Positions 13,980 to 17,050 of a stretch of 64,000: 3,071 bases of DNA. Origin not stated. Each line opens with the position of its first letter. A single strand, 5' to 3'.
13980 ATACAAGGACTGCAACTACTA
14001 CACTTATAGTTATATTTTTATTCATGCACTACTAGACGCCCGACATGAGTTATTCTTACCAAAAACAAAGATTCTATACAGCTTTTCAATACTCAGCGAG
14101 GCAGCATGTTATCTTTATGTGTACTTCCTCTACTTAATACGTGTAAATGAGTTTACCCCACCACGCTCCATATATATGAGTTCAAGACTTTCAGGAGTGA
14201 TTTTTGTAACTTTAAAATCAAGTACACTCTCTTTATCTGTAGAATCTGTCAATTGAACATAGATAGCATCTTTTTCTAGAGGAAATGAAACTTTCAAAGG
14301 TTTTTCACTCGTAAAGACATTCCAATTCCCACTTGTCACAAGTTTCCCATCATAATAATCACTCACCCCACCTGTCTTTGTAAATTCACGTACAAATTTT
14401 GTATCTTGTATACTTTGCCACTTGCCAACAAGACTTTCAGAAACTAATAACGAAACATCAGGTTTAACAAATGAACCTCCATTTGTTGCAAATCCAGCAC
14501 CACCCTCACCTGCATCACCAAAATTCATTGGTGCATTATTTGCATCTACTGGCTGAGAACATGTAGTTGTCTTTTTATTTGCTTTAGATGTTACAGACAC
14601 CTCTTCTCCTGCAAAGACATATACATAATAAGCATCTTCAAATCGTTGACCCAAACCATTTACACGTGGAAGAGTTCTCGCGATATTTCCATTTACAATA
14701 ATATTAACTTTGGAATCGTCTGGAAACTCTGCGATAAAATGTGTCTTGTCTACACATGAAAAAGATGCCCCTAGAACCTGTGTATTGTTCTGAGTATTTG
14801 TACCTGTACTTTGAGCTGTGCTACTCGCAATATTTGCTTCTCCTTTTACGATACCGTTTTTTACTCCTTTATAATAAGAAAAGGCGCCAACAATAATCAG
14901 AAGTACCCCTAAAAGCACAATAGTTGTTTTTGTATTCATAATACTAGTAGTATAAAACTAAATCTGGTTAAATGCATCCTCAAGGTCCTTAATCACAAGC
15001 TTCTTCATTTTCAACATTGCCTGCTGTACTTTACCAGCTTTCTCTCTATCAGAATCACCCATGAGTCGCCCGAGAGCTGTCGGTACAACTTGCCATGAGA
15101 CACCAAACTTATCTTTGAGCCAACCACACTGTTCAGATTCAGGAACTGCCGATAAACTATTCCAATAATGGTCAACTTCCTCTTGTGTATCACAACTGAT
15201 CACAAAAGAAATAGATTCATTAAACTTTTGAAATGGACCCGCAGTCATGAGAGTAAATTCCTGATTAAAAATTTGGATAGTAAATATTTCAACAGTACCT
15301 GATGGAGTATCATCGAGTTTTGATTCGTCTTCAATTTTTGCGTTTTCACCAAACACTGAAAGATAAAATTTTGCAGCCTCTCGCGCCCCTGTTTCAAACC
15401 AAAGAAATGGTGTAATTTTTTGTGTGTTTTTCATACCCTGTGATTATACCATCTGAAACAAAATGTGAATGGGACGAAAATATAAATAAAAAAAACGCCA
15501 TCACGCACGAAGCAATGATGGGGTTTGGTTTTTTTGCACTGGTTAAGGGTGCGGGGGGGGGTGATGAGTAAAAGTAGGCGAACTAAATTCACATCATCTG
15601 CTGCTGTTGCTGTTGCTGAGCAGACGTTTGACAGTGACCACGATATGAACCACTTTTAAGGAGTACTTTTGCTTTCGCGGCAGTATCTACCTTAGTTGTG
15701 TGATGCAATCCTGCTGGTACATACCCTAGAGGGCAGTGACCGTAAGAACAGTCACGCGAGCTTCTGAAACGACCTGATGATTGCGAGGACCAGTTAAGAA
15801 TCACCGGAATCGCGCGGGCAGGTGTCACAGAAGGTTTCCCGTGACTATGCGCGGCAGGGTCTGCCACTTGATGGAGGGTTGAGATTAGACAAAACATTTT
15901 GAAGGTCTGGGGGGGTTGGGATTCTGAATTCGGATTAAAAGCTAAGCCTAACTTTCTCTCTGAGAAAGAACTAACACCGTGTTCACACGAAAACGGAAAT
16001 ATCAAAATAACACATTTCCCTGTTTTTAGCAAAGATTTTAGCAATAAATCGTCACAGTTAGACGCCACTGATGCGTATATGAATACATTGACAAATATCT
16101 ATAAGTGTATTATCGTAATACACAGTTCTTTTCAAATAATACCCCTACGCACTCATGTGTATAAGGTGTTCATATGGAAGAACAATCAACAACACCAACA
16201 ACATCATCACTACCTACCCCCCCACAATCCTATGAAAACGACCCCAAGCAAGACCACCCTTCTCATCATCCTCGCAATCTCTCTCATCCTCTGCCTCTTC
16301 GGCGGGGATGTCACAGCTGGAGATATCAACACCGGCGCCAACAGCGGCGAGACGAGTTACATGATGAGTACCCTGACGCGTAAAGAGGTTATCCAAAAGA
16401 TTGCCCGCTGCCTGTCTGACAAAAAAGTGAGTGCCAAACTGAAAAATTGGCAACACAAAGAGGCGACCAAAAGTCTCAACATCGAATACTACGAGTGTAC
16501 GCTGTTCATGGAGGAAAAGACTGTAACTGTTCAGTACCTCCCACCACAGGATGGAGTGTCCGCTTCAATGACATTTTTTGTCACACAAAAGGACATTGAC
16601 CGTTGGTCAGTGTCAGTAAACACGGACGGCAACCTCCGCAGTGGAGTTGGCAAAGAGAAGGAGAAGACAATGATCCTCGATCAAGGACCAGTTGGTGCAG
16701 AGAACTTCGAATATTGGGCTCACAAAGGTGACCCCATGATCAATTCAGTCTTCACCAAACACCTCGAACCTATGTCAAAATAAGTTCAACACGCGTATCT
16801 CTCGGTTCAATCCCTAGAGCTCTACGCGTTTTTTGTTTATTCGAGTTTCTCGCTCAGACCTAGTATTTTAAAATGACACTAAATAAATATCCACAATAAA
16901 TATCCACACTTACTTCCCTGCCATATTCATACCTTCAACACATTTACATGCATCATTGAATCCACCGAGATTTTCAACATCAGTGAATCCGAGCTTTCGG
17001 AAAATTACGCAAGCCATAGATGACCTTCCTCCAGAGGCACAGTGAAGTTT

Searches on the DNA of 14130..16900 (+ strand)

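Call 4: search_rna_families(source=window, start=14900, end=16900, threshold=evalue, max_evalue=1, show_alignments=3)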
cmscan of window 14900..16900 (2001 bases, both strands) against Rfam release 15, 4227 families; matches with E-value up to 1: 2.
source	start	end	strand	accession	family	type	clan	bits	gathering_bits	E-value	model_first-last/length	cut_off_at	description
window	16357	16402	+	RF01123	sR35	Gene; snRNA; snoRNA; CD-box;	-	16.3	60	0.51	1-57/57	no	Small nucleolar RNA sR35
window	15406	15526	+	RF01822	RsaJ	Gene; sRNA;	-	15.8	100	0.84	1-287/287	no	RNA Staph. aureus A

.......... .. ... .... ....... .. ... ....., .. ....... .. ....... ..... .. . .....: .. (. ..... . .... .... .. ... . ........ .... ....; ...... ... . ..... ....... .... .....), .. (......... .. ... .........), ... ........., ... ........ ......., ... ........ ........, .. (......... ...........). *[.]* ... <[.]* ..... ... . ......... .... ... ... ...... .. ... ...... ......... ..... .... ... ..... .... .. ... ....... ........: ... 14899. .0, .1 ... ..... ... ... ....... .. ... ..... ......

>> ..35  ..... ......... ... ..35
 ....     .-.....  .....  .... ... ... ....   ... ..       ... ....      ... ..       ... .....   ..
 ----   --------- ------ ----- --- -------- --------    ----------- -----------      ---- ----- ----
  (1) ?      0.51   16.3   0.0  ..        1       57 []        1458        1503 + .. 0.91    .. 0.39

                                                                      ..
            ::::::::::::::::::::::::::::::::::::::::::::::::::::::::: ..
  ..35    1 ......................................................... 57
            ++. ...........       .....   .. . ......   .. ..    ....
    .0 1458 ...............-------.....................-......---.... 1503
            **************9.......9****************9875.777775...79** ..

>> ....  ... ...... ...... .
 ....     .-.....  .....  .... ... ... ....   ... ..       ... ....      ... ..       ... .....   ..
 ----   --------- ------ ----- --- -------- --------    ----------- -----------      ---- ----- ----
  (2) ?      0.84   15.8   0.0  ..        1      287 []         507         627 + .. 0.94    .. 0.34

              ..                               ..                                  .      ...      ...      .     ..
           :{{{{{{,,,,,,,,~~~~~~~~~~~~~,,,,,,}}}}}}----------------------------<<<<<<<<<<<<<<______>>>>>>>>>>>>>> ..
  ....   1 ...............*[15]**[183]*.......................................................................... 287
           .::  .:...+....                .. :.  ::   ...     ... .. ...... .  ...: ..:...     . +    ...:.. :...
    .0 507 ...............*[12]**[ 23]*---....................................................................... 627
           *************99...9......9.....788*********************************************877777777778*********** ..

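Call 14: search_dna_similar(query=window:15440-16800:+, collection=phages, mode=distant, max_evalue=0.01)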
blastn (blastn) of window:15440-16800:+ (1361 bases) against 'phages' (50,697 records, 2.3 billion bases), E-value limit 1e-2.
Records with a match: 1; places in all: 1; records where one place covers at least 80% of the query: 0.
Best place of each record, by identity: 95-99% 1.
By first word of the organism name: Klebsiella 1.
By host as written in the record: Klebsiella pneumoniae ST512-KPC3 1.
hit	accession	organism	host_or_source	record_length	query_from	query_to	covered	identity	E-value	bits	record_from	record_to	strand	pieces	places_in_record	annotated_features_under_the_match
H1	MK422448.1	Klebsiella phage ST512-KPC3phi13.3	Klebsiella pneumoniae ST512-KPC3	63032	153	182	2%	96.7%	3e-3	51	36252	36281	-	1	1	tail protein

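Call 29: search_rna_families(source=window, start=15480, end=16010, threshold=evalue, max_evalue=10, show_alignments=4)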
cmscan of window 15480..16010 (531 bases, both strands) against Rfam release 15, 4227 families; matches with E-value up to 10: 0.
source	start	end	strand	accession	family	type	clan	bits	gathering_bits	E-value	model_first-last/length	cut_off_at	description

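Call 108: search_rna_families(sources=[L087, L088, L090, L092, L095], threshold=evalue, max_evalue=0.5)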
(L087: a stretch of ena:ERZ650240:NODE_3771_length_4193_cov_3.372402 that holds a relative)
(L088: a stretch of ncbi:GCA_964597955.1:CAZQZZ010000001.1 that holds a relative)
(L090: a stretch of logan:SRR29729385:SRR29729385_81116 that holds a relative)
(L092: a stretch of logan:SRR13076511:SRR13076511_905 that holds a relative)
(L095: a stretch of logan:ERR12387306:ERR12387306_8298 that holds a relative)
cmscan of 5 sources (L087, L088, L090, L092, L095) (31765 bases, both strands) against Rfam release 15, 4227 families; matches with E-value up to 0.5: 0.
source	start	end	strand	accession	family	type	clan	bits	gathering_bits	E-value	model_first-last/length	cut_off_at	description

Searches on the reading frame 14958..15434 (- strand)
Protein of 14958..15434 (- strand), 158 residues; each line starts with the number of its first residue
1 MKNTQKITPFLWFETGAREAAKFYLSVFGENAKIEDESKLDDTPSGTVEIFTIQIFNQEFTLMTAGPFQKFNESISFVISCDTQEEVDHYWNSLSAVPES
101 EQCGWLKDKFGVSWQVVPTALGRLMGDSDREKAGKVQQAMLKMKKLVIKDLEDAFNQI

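Call 9: search_protein_families(library=pfam, proteins=[window:14958-15434:-], max_evalue=0.1)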
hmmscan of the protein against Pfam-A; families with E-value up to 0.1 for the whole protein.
window:14958-15434:- (158 aa): 1 family
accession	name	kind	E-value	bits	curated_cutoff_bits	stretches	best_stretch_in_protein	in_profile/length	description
PF06983.19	3-dmu-9_3-mt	-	2.9e-35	121.7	24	1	5-117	1-116/116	3-demethylubiquinone-9 3-methyltransferase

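Call 16: find_related_loci(query=window:14958-15434:-, collection=genome_contigs, flank=4000)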
Query window:14958-15434:- (158 aa) in genome_contigs; peptide patterns used: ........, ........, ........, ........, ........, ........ (x = any residue, [..] = any of these).
600 stretches matched a pattern (row limit reached: there are more); 584 encode a relative of the query (tblastn E <= 1e-3); the best 80 are kept; 80 distinct loci.
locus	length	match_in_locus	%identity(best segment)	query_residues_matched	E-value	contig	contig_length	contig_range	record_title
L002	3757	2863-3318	60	5-157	2e-61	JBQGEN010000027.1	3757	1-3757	MAG: Sideroxyarcus sp. isolate ContSoil0_14 ContSoil0_contig27, whole genome shotgun sequence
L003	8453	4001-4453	59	5-156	2e-58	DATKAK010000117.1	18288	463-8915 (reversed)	MAG TPA_asm: Gallionella sp. isolate SMAG_U15203 k141_2387264, whole genome shotgun sequence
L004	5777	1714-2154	60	5-154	7e-56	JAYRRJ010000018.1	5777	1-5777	MAG: Candidatus Levyibacteriota bacterium isolate XM1_ASGE3bin.27 k141_82658, whole genome shotgun sequence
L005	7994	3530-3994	55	1-154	1e-55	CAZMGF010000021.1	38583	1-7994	MAG TPA_asm: uncultured Spirochaetia bacterium isolate binchicken_co3_603 genome assembly, contig: NODE_3089_length_3858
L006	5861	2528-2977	56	8-155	1e-54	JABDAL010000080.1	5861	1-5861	MAG: Bacteroidetes bacterium isolate BWOrgControl_Nextera31_MAG2 3300020653.a:Ga0206823_1341, whole genome shotgun seque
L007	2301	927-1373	53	1-152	3e-52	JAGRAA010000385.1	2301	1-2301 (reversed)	MAG: Bdellovibrionales bacterium isolate HKST-UBA06 2012-05-30_1_(paired)_contig_542859, whole genome shotgun sequence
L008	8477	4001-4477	50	2-156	9e-51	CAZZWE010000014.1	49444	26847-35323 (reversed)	MAG: uncultured Steroidobacteraceae bacterium isolate Brown_Y.bin.2 genome assembly, contig: NODE_57_length_49444_cov_6.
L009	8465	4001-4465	54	5-157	4e-50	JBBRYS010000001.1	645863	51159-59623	MAG: Pyrinomonadales bacterium isolate La5_metabat2.134 La5_metabat2.134_K_948438_L_645863_cov_27.1151, whole genome sho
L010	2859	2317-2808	49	1-156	1e-49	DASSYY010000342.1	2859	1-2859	MAG TPA_asm: Gemmatimonadales bacterium isolate SMAG_U693 k141_1230120, whole genome shotgun sequence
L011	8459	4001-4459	51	5-155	5e-49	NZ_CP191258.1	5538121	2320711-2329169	Fontivita pretiosa strain B-254 chromosome, complete genome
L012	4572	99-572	51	2-155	4e-49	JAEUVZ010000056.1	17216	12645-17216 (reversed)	MAG: Flavipsychrobacter sp. isolate new MAG-394 k141_2261800, whole genome shotgun sequence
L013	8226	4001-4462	53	3-154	2e-49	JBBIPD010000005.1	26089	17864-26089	MAG: Chloroflexota bacterium isolate TCF170221_bin_295 NODE_2135_length_26089_cov_5.661980, whole genome shotgun sequenc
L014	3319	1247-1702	50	3-155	1e-48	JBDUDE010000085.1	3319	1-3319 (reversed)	MAG: Mucilaginibacter sp. isolate cluster4_bin.63 NODE_150997_length_3319_cov_6.479167, whole genome shotgun sequence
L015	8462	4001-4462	52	6-157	3e-48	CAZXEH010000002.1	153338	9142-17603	MAG TPA_asm: uncultured Caldisericales bacterium isolate binchicken_co20_338 genome assembly, contig: NODE_251_length_15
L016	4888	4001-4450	54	5-152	8e-48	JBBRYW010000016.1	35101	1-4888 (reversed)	MAG: Gaiellales bacterium isolate La5_metabat2.168 La5_metabat2.168_K_876615_L_35101_cov_107.2732, whole genome shotgun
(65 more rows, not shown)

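Call 19: find_encoding_contigs(protein=window:14958-15434:-, flank=4000, max_places=10)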
Protein window:14958-15434:- (158 aa): 2 contigs read that carry it; 2 places shown.
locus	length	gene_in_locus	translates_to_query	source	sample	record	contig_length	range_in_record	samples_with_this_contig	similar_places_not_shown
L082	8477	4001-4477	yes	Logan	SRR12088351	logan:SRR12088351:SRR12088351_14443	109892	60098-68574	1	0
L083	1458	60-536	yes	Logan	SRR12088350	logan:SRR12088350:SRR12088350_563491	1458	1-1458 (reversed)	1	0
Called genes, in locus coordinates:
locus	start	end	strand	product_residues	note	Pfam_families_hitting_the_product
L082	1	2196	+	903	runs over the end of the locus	PF00059:Lectin_C, PF01471:PG_binding_1 (weak)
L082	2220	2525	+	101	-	PF00581:Rhodanese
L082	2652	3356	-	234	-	-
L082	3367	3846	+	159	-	-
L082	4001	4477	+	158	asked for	PF06983:3-dmu-9_3-mt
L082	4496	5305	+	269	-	-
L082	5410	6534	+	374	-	PF16656:Pur_ac_phosph_N (faint), PF00041:fn3 (faint), PF16655:PhoD_N (faint), PF25059:FN3_DSCAM-DSCAML_C (faint)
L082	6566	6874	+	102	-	PF06305:LapA_dom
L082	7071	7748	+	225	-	PF00106:adh_short, PF08659:KR (faint), PF13561:adh_short_C2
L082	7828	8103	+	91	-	PF01817:CM_2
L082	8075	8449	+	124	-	PF01541:GIY-YIG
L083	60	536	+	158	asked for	PF06983:3-dmu-9_3-mt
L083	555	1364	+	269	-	-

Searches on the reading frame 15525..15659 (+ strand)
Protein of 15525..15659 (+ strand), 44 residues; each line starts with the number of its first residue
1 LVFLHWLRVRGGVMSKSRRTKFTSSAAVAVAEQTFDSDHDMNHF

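Call 9: search_protein_families(library=pfam, proteins=[window:15525-15659:+], max_evalue=0.1)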
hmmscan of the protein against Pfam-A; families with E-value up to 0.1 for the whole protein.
window:15525-15659:+ (44 aa): 0 families
